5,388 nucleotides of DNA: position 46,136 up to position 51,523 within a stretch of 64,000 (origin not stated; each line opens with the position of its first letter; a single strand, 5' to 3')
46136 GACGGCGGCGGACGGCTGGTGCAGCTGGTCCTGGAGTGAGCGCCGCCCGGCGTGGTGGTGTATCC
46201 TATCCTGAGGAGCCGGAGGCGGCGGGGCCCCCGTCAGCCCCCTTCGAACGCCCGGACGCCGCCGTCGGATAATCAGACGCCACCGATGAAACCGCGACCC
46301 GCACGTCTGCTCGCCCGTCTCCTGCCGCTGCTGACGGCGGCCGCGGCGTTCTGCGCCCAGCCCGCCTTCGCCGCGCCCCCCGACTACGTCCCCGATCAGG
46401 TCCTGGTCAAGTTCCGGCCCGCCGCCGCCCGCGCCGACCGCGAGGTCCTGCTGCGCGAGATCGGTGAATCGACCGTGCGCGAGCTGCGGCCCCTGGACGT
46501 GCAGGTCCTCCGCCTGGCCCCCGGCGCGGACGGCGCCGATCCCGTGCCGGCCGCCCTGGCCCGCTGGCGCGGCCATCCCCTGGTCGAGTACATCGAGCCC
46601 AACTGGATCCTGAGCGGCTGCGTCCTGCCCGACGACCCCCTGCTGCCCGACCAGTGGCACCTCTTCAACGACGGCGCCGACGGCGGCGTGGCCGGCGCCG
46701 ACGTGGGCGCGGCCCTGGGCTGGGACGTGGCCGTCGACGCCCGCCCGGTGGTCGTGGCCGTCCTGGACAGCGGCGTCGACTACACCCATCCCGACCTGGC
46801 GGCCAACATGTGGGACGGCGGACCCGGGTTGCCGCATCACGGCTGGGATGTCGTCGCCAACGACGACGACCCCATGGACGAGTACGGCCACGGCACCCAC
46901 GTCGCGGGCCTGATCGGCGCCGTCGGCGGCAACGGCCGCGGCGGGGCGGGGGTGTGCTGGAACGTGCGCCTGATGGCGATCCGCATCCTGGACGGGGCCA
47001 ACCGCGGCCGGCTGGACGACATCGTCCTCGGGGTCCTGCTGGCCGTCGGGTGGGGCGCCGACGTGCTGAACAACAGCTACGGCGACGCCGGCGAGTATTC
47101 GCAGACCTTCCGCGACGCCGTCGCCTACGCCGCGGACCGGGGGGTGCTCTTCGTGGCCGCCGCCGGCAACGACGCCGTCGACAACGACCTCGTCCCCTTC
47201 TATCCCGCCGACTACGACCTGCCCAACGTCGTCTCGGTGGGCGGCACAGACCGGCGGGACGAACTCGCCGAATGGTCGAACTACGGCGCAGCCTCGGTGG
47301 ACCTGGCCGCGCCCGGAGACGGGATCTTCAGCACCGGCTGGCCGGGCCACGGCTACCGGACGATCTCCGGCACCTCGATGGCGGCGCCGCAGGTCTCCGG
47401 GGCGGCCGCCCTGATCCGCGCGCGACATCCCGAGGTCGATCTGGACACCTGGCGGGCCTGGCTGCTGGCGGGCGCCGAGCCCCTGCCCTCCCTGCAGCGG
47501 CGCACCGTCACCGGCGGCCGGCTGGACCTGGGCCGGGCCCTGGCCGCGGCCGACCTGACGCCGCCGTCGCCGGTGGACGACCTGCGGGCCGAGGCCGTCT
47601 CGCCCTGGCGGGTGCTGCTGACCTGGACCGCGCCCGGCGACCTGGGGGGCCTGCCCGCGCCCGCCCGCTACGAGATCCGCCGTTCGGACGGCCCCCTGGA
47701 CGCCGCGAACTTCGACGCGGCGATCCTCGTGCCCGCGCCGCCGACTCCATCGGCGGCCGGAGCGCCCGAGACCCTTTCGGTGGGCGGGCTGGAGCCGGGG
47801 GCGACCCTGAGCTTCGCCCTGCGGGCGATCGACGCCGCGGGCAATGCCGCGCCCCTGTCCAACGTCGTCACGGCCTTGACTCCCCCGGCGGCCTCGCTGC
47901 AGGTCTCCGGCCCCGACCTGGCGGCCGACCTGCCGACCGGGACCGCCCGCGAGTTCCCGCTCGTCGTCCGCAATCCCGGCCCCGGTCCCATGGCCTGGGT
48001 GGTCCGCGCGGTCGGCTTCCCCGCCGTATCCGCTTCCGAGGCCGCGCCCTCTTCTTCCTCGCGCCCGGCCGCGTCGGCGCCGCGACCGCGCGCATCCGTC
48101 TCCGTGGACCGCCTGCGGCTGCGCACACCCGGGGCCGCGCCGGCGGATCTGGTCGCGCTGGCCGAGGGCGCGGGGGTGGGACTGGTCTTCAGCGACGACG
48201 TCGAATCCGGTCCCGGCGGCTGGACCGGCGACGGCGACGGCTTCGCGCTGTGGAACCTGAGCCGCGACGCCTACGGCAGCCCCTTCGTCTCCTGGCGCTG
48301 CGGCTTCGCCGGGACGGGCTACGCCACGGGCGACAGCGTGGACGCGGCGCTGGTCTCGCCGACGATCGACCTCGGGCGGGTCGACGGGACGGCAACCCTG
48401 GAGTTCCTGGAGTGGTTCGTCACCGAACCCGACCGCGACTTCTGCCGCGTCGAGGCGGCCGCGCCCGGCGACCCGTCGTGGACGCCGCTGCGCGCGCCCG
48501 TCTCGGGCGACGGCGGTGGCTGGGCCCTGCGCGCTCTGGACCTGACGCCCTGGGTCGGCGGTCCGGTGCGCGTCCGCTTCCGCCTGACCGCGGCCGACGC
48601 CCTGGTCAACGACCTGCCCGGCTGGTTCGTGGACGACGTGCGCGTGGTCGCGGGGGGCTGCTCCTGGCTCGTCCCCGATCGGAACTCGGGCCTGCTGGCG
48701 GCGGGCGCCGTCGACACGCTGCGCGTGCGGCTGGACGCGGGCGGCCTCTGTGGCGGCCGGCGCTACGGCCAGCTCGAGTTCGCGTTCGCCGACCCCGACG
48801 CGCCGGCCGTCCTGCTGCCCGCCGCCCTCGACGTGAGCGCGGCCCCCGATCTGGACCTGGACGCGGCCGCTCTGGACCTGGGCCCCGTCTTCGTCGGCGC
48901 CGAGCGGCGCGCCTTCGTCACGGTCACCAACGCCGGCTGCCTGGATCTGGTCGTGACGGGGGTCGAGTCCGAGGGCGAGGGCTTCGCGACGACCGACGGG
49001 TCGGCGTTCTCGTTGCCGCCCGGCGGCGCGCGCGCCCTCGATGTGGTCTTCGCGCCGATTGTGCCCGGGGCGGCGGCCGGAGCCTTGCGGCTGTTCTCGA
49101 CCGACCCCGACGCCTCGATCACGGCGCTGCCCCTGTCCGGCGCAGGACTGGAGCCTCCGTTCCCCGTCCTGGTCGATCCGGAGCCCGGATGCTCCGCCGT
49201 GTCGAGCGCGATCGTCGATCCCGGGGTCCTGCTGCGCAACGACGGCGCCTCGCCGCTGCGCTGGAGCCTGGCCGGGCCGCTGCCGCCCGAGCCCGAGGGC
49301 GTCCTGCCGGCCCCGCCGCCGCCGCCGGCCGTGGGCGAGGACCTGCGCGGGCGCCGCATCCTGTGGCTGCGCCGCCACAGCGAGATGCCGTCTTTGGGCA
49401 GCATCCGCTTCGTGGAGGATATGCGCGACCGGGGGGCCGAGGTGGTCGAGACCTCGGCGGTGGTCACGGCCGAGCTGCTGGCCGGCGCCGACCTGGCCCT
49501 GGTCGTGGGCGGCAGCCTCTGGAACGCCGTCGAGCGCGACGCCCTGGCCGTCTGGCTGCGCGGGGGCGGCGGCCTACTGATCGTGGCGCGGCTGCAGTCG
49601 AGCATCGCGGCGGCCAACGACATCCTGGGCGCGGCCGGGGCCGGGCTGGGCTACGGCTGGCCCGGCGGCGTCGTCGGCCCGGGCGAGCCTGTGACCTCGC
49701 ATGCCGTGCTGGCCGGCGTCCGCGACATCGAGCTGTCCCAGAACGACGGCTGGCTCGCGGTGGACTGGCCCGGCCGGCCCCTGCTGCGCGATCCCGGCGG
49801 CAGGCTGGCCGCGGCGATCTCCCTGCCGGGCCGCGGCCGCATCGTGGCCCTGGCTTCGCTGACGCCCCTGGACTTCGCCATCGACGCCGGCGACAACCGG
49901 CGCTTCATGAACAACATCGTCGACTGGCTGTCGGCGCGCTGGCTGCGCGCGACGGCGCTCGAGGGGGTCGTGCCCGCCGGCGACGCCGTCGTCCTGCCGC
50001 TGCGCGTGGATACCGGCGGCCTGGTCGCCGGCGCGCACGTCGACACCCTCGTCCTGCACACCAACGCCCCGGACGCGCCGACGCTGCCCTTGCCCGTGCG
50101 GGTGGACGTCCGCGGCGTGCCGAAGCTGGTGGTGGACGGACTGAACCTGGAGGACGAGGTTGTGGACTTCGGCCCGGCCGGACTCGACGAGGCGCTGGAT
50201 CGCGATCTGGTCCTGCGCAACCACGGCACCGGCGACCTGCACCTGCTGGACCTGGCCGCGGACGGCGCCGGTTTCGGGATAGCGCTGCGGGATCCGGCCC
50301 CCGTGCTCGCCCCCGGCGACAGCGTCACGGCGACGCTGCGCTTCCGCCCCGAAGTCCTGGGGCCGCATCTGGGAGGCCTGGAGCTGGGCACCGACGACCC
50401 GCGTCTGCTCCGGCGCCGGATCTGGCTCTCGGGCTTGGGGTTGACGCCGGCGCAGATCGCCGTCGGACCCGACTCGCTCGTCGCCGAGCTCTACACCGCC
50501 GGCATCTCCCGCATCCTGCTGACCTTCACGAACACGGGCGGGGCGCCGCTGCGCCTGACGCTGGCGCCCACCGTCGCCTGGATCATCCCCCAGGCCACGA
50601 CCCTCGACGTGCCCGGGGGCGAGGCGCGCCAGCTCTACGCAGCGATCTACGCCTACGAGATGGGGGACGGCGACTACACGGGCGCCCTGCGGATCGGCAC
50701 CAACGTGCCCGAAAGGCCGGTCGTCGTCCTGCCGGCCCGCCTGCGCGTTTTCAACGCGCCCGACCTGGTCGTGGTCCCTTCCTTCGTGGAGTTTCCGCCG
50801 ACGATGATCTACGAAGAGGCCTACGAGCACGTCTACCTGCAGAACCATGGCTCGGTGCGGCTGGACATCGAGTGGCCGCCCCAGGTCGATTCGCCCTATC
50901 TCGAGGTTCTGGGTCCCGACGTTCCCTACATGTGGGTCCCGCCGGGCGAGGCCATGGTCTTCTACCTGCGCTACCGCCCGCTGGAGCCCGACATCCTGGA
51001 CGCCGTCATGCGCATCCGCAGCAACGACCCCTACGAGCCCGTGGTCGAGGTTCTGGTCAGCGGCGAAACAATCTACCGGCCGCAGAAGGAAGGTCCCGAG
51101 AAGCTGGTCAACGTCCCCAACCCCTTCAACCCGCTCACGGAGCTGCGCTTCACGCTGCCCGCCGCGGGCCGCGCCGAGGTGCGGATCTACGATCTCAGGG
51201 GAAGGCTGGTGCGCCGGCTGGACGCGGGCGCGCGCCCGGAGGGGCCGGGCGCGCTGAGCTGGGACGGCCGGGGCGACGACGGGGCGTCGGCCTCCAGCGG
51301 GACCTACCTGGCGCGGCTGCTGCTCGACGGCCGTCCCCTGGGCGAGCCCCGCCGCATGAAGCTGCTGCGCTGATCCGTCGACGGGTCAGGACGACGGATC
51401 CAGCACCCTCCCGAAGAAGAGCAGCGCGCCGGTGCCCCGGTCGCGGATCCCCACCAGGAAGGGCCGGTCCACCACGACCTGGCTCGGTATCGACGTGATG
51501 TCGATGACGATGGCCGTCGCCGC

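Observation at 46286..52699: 1695-aa S8 protease with Ig-like repeat array and T9SS-type CTD, convergent with a serpin lipoprotein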

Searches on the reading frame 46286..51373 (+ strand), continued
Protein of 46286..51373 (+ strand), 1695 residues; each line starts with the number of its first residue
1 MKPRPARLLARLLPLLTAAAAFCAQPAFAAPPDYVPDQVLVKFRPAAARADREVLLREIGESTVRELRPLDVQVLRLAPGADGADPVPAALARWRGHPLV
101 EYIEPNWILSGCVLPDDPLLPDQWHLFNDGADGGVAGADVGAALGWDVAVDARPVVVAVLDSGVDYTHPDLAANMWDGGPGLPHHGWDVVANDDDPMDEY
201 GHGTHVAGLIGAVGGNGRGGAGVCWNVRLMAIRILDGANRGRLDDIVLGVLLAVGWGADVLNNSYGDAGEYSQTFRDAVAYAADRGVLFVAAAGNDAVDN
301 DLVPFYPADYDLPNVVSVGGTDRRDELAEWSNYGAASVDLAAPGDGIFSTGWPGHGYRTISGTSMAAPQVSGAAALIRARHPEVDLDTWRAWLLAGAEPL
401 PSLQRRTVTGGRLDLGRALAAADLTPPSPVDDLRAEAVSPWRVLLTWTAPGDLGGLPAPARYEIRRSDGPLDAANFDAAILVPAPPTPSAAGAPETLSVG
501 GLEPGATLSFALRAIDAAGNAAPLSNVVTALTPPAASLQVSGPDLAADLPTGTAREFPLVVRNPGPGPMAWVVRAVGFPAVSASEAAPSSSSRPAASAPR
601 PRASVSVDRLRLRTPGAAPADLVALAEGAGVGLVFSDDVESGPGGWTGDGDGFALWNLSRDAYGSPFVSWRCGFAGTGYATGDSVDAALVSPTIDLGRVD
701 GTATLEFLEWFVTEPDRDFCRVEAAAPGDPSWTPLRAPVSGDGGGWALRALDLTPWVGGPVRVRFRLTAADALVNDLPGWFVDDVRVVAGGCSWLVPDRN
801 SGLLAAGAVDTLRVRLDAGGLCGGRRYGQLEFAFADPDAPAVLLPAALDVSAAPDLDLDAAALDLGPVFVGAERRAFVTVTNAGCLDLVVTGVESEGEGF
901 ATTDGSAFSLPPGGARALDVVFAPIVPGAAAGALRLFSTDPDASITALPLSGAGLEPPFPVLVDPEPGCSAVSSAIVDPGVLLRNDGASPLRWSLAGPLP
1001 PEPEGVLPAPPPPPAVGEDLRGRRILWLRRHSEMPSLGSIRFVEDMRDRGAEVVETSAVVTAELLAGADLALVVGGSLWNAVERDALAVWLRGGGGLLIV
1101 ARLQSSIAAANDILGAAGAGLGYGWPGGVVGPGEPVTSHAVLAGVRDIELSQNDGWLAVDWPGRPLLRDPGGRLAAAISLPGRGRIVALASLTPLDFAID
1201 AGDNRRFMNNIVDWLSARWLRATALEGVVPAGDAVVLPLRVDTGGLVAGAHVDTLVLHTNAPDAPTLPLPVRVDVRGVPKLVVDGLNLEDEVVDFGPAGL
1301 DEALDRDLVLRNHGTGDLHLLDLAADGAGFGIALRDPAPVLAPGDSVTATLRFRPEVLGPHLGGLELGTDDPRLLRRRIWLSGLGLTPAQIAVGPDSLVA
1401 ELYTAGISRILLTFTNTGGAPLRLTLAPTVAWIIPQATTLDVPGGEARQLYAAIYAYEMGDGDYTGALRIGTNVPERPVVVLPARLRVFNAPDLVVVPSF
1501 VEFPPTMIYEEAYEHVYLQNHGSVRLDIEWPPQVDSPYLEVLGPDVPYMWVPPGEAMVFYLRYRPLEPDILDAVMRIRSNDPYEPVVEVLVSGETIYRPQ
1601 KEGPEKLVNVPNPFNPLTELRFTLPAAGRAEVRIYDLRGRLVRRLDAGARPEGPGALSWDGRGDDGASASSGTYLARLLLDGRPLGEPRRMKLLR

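Call 29: find_encoding_contigs(protein=P0159, flank=8000, max_places=2)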
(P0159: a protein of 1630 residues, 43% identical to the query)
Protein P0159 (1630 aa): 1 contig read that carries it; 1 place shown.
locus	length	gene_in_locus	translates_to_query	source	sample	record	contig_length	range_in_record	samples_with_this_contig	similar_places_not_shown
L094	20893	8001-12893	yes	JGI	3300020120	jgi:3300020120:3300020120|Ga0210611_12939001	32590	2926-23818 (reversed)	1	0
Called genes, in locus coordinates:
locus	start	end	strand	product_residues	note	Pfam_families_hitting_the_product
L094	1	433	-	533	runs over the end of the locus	PF00005:ABC_tran, PF13304:AAA_21 (faint), PF00005:ABC_tran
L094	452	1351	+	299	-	-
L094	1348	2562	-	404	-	PF12683:DUF3798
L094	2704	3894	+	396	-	PF07690:MFS_1, PF12832:MFS_1_like, PF07690:MFS_1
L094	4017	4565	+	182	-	PF03190:Thioredox_DsbH, PF00085:Thioredoxin (weak), PF13899:Thioredoxin_7, PF13098:Thioredoxin_2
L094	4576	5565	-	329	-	PF02511:Thy1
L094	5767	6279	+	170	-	PF07452:CHRD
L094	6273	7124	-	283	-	PF13344:Hydrolase_6, PF00702:Hydrolase (weak), PF13242:Hydrolase_like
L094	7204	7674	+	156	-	PF13801:Metal_resist (weak), PF07813:LTXXQ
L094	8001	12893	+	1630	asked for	PF22148:Fervidolysin_NPro-like, PF00082:Peptidase_S8, PF00041:fn3 (faint), PF15780:ASH (weak), PF22073:Cep192_D4, PF22544:HYDIN_VesB_CFA65-like_Ig, PF14258:DUF4350 (weak), PF13860:FlgD_ig, +4 more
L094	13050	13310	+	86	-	-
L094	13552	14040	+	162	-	PF00293:NUDIX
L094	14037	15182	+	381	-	PF00149:Metallophos, PF12850:Metallophos_2 (weak)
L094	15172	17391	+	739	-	PF13175:AAA_15 (faint), PF13476:AAA_23, PF13514:AAA_27, PF02463:SMC_N (weak)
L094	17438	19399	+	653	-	PF02985:HEAT (faint), PF03130:HEAT_PBS (faint), PF13646:HEAT_2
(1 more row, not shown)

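Call 30: find_encoding_contigs(protein=P0162, flank=8000, max_places=2)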
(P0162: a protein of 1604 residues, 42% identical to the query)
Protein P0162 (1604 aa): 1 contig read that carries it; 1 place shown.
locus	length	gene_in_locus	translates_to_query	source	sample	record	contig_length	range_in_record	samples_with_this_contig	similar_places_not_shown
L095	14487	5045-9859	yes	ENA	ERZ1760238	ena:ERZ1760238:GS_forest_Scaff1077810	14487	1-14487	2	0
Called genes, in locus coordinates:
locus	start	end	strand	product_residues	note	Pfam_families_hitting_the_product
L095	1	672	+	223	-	?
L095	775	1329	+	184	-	PF03190:Thioredox_DsbH, PF00085:Thioredoxin (weak), PF13899:Thioredoxin_7, PF13098:Thioredoxin_2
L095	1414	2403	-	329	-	PF02511:Thy1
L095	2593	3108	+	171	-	PF07452:CHRD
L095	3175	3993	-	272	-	PF00702:Hydrolase, PF13344:Hydrolase_6, PF13242:Hydrolase_like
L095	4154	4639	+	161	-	PF13801:Metal_resist, PF07813:LTXXQ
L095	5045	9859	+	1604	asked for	PF22148:Fervidolysin_NPro-like, PF00082:Peptidase_S8, PF00041:fn3 (faint), PF15780:ASH, PF22073:Cep192_D4 (weak), PF22544:HYDIN_VesB_CFA65-like_Ig, PF14258:DUF4350 (weak), PF13860:FlgD_ig (weak), +2 more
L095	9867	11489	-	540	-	PF03023:MurJ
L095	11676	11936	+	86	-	-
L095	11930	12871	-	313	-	PF01261:AP_endonuc_2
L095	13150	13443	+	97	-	PF00293:NUDIX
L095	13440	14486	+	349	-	?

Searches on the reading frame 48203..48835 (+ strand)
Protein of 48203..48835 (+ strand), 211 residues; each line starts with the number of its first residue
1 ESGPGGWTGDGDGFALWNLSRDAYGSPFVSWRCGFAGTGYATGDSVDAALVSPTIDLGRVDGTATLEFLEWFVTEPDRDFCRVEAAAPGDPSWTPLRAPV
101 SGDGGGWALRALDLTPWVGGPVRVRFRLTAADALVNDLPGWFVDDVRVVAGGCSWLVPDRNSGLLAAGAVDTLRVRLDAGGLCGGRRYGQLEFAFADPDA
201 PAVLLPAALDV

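Call 38: search_protein_families(library=pfam, proteins=[window:48203-48835:+], max_evalue=1)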
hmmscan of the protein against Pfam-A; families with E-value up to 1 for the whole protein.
seq(211 aa): 1 family
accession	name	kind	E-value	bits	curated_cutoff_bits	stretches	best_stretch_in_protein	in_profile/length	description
PF20773.4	InhA-like_MAM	-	5.7e-06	26.4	26.9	1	43-157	46-171/191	Immune inhibitor A-like, MAM domain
